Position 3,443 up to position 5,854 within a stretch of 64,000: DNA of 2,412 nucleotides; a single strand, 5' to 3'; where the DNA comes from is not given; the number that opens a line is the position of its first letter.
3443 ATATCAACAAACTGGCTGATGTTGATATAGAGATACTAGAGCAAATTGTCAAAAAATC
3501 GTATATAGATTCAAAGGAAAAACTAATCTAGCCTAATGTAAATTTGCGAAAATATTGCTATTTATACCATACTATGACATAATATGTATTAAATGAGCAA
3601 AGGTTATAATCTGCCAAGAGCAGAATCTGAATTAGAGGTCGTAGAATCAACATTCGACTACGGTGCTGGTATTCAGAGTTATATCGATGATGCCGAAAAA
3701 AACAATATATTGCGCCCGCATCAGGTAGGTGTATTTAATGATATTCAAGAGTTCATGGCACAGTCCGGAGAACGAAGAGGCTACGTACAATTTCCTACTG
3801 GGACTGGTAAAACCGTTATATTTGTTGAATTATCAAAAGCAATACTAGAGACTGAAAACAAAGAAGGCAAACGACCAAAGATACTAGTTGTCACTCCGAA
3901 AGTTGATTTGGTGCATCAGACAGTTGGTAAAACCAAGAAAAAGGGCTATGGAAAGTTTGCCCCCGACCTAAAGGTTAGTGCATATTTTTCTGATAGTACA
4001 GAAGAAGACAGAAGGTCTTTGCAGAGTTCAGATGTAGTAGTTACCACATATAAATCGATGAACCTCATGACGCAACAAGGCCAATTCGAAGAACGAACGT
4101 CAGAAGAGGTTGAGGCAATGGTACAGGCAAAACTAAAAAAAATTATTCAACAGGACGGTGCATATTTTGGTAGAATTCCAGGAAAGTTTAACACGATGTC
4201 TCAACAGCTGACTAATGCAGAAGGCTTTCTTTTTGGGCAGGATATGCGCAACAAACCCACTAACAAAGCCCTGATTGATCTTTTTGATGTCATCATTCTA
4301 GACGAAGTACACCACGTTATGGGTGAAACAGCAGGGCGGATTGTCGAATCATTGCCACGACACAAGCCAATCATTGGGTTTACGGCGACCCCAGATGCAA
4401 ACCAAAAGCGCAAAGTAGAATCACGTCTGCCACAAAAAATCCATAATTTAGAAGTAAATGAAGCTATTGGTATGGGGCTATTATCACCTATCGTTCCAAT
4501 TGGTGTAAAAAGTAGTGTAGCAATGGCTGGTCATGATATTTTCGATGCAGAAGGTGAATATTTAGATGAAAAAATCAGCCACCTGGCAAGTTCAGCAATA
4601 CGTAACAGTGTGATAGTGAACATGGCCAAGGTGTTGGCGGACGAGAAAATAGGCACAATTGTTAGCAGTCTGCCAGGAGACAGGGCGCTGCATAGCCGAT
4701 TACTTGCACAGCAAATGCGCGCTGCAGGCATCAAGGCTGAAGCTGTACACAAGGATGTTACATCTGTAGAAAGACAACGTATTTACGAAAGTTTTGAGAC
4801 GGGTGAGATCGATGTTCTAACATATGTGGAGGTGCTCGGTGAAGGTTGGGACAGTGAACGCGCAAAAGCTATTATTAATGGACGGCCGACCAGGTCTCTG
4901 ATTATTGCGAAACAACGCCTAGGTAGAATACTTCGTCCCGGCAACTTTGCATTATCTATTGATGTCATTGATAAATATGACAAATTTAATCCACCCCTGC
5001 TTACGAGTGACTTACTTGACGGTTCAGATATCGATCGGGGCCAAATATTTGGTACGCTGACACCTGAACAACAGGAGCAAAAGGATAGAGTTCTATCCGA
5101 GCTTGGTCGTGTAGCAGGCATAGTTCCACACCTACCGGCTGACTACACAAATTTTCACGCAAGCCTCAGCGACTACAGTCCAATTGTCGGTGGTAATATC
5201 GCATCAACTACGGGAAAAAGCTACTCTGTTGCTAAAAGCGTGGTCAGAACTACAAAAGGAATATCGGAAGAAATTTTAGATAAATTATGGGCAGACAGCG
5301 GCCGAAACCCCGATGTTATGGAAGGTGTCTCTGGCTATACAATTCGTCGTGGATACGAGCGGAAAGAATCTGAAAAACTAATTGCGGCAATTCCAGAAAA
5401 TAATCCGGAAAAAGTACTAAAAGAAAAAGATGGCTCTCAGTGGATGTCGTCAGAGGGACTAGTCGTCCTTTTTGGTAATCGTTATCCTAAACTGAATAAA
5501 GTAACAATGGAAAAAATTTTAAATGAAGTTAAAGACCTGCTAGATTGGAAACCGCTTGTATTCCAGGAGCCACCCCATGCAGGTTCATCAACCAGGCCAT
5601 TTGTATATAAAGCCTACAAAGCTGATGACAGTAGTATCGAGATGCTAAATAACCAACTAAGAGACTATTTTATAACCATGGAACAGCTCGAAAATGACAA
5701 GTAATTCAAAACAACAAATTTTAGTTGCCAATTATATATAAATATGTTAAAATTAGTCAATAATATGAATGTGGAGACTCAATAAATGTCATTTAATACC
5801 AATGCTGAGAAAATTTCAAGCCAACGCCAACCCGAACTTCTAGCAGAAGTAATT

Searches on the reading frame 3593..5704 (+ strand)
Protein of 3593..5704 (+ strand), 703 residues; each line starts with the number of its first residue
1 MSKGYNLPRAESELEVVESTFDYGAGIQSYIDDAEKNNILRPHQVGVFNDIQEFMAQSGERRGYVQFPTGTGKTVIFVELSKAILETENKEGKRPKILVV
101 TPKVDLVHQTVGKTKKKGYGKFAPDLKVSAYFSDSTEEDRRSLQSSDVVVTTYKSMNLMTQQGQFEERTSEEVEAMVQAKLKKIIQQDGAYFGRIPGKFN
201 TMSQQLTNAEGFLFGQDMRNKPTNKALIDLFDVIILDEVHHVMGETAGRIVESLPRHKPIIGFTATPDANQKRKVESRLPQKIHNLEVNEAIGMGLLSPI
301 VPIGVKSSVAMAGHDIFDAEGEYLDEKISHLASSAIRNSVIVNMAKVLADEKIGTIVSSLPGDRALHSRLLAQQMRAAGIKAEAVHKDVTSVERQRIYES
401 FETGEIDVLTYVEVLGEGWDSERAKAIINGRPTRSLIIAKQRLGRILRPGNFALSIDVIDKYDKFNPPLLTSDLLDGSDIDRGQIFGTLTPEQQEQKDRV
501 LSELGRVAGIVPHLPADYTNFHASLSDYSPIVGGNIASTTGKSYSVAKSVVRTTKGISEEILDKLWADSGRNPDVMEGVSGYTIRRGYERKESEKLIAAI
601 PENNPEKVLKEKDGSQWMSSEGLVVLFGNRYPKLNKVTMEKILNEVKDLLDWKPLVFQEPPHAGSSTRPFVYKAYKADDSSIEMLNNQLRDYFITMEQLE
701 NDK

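Call 47: search_protein_families(library=pfam, proteins=[window:3593-5704:+], max_evalue=0.001)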
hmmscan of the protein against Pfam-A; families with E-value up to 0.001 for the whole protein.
window:3593-5704:+ (703 aa): 5 families
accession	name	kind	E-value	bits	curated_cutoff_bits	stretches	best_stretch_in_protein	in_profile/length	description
PF04851.21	ResIII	-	1.8e-24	87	22.5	1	40-268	4-163/164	Type III restriction enzyme, res subunit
PF00270.35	DEAD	-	1.8e-17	64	26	1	61-164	15-114/167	DEAD/DEAH box helicase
PF18766.7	SWI2_SNF2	-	1e-13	51.9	26.7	1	43-325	1-212/221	SWI2/SNF2 ATPase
PF00271.37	Helicase_C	-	1.8e-12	47.9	23.5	1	372-450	31-110/110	Helicase conserved C-terminal domain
PF00176.29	SNF2-rel_dom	-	8.5e-06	25.5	24.9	1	69-201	26-146/290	SNF2-related domain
